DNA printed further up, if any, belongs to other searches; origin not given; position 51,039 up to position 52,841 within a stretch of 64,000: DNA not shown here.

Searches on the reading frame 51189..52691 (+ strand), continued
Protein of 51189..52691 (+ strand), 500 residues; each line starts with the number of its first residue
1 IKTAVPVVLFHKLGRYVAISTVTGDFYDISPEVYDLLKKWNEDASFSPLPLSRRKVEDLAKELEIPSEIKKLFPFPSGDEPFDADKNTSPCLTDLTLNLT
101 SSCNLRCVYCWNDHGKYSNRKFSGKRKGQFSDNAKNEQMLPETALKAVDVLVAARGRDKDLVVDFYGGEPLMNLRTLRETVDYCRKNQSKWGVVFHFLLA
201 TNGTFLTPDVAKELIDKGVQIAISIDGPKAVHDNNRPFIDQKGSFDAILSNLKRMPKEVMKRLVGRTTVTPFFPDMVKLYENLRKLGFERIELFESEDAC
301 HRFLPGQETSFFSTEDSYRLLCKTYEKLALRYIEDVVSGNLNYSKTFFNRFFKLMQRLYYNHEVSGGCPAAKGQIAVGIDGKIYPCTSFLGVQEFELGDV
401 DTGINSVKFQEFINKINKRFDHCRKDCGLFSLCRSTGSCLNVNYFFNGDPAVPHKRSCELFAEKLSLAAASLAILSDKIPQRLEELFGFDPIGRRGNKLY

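Call 21: search_solved_structures(query=A1, max_evalue=0.001, show_alignments=2)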
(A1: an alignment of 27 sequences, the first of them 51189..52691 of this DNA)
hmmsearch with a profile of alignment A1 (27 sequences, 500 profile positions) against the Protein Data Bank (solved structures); distinct sequences matched with E-value up to 0.001: 7.
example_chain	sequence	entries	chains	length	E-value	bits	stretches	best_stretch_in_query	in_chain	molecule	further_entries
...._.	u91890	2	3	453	3.5e-67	230.4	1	5-468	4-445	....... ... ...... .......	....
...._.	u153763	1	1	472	1.5e-20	76.5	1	24-280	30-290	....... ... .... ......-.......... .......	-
4k36_A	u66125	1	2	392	4.5e-19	71.7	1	102-473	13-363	Anaerobic sulfatase-maturating enzyme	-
4k37_A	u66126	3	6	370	6.1e-19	71.2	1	102-465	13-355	Anaerobic sulfatase-maturating enzyme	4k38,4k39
9gm3_A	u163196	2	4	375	4.2e-16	61.9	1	91-258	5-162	ChlB radical SAM domain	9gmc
6efn_A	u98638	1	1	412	1.5e-05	27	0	94-122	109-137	Sporulation killing factor maturation protein SkfB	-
5v1q_A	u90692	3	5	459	2.7e-05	26.2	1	364-459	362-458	Radical SAM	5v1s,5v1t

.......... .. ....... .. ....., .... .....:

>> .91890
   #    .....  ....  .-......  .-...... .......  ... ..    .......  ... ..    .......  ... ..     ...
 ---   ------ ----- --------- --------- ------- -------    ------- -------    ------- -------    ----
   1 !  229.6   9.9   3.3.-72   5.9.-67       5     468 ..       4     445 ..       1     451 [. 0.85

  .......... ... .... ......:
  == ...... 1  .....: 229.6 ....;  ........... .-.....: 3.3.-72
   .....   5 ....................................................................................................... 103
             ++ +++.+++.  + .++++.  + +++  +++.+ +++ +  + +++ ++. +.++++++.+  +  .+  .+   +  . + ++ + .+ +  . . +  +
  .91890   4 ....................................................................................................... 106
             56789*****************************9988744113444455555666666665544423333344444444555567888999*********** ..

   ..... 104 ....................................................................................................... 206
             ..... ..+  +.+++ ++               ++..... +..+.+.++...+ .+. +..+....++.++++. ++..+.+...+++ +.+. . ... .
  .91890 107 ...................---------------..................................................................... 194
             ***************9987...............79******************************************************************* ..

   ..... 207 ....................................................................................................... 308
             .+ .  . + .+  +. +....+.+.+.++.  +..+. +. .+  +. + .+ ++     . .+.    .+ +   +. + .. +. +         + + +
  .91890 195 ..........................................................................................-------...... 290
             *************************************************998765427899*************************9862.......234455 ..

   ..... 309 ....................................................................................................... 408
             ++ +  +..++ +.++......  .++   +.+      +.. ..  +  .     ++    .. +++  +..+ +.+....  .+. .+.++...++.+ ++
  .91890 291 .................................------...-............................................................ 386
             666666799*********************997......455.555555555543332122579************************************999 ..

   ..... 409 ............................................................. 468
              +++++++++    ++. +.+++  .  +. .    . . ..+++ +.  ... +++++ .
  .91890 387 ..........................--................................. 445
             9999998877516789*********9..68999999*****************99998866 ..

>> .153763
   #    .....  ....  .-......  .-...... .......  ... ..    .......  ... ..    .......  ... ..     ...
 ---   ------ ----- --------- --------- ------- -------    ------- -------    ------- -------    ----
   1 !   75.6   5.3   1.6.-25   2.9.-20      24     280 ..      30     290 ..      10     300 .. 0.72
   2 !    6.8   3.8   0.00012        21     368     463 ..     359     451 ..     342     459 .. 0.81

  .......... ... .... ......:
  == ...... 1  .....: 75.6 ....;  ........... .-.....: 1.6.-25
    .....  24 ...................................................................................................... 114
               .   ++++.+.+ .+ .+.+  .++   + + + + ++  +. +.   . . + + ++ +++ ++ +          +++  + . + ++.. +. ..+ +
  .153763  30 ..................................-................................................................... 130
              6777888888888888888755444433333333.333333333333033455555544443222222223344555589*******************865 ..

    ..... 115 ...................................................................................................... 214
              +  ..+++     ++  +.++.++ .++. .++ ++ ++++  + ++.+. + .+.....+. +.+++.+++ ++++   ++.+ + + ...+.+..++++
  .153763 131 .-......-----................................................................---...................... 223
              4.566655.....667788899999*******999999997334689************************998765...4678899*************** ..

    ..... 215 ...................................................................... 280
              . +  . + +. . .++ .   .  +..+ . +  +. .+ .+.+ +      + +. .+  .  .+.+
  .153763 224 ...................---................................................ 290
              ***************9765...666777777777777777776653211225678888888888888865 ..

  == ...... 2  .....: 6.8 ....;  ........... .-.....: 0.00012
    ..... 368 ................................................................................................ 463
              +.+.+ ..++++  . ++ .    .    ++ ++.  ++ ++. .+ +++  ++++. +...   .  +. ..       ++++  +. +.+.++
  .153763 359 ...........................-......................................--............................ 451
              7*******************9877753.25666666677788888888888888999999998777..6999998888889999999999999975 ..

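Call 25: predict_structure(alignment_id=A1)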
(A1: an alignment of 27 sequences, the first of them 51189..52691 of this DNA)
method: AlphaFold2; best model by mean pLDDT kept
length: 500 residues; sequences in the alignment: 27
mean_pLDDT: 84.5   pTM: 0.86
mean pLDDT of the five models: 84.5, 83.9, 82.9, 81.0, 81.0
residues with pLDDT >= 90: 253; 70-90: 164; 50-70: 64; < 50: 19
segments of 3 or more residues with pLDDT < 50: 112-114, 124-135
pLDDT, mean of each block of 10 residues (from residue 1): 78 95 91 96 80 86 93 78 69 91 67 51 47 64 98 93 90 96 98 95 95 96 93 86 92 96 90 89 93 70 56 79 93 91 74 83 65 91 90 91 96 92 84 85 85 88 93 94 80 60
secondary structure, 60 per line:
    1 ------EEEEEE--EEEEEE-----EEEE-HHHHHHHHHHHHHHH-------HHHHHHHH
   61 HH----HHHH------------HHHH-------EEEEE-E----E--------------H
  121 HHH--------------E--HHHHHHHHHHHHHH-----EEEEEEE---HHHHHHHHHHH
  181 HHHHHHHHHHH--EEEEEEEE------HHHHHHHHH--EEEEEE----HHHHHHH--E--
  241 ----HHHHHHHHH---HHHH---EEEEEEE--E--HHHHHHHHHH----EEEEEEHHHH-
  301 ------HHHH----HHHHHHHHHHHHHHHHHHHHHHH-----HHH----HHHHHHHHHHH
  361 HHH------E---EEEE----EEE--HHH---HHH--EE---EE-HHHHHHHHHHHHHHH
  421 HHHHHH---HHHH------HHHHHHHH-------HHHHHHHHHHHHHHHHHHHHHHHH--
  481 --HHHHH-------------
elements in order: E7-12 E15-20 E26-29 H31-45 H53-62 H67-70 H83-86 E94-98 H120-123 H141-154 E160-166 H170-191 E194-201 H208-216 E219-224 H229-235 H245-253 H257-260 E264-270 H276-285 E290-295 H296-299 H307-310 H315-337 H350-363 E374-377 E382-384 H406-426 H430-433 H440-447 H455-478 H483-487

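Call 28: fold_search(model_id=the predicted structure, library=pdb)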
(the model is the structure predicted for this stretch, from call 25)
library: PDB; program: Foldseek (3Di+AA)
matches with E <= 10: 1086; with E <= 0.001: 66
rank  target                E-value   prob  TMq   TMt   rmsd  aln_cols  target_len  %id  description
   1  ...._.                1.3e-28  1.00  0.72  0.81   5.4       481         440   24  Structural Insights into Thioether Bond Formation in the Biosynthesis of Sactipeptides (released 2017-07-26)
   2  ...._B                7.0e-28  1.00  0.71  0.83   5.3       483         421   24  Structural Insights into Thioether Bond Formation in the Biosynthesis of Sactipeptides (released 2017-07-26)
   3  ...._A                3.7e-27  1.00  0.70  0.82   5.6       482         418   24  Structural Insights into Thioether Bond Formation in the Biosynthesis of Sactipeptides (released 2017-07-26)
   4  4k36_A                1.3e-18  1.00  0.61  0.78   4.3       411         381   23  His6 tagged anSMEcpe with bound AdoMet (released 2013-05-08)
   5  4k37_A                6.0e-18  1.00  0.59  0.79   4.4       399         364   22  Native anSMEcpe with bound AdoMet (released 2013-05-08)
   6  4k38_A                1.2e-17  1.00  0.60  0.79   4.3       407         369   22  Native anSMEcpe with bound AdoMet and Kp18Cys peptide (released 2013-05-08)
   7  4k36_B                1.4e-17  1.00  0.60  0.80   4.0       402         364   22  His6 tagged anSMEcpe with bound AdoMet (released 2013-05-08)
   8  4k37_B                2.8e-17  1.00  0.59  0.79   4.2       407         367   21  Native anSMEcpe with bound AdoMet (released 2013-05-08)
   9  4k38_B                4.4e-17  1.00  0.59  0.79   4.3       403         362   22  Native anSMEcpe with bound AdoMet and Kp18Cys peptide (released 2013-05-08)
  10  4k39_A                6.5e-17  1.00  0.59  0.79   4.2       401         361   22  Native anSMEcpe with bound AdoMet and Cp18Cys peptide (released 2013-05-08)
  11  4k39_B                8.0e-17  1.00  0.60  0.81   3.9       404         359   22  Native anSMEcpe with bound AdoMet and Cp18Cys peptide (released 2013-05-08)
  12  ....                  7.3e-16  1.00  0.60  0.66   7.6       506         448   15  X-Ray Crystal Structure of TigE from Paramaledivibacter caminithermalis (released 2024-02-07)
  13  9gm3_A                7.4e-15  1.00  0.59  0.76   4.5       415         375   18  Crystal structure of the complex formed between the radical SAM protein ChlB and the leader region of its precursor su (released 2025-06-25)
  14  9gmc_A                1.3e-14  1.00  0.58  0.75   4.5       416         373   17  Crystal structure of the complex formed between the radical SAM protein ChlB and the R3A mutant of ChlA (released 2025-06-25)
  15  9gmc_C                1.9e-14  1.00  0.57  0.74   4.6       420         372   18  Crystal structure of the complex formed between the radical SAM protein ChlB and the R3A mutant of ChlA (released 2025-06-25)
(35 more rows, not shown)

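Call 51: find_encoding_contigs(protein=P0110, flank=3000, max_places=2)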
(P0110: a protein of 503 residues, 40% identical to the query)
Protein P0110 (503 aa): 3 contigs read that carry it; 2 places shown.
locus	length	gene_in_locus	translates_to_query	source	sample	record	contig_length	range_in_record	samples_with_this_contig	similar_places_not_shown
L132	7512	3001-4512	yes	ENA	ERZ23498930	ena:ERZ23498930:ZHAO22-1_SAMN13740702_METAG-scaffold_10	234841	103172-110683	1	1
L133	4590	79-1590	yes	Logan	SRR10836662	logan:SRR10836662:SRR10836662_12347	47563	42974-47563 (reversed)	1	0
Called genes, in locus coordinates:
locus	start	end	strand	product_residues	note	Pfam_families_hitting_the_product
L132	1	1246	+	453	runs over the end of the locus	PF02310:B12-binding, PF04055:Radical_SAM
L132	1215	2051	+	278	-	PF00535:Glycos_transf_2, PF10111:Glyco_tranf_2_2 (weak), PF13641:Glyco_tranf_2_3, PF13632:Glyco_trans_2_3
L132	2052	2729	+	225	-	PF00535:Glycos_transf_2, PF10111:Glyco_tranf_2_2 (weak), PF13641:Glyco_tranf_2_3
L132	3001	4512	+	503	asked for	PF04055:Radical_SAM, PF13353:Fer4_12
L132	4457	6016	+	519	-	PF02310:B12-binding, PF04055:Radical_SAM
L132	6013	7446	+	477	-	PF02310:B12-binding, PF04055:Radical_SAM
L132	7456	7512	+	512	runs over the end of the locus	PF02310:B12-binding, PF04055:Radical_SAM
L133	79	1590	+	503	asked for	PF04055:Radical_SAM, PF13353:Fer4_12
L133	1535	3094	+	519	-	PF02310:B12-binding, PF04055:Radical_SAM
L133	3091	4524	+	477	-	PF02310:B12-binding, PF04055:Radical_SAM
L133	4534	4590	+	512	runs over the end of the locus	PF02310:B12-binding, PF04055:Radical_SAM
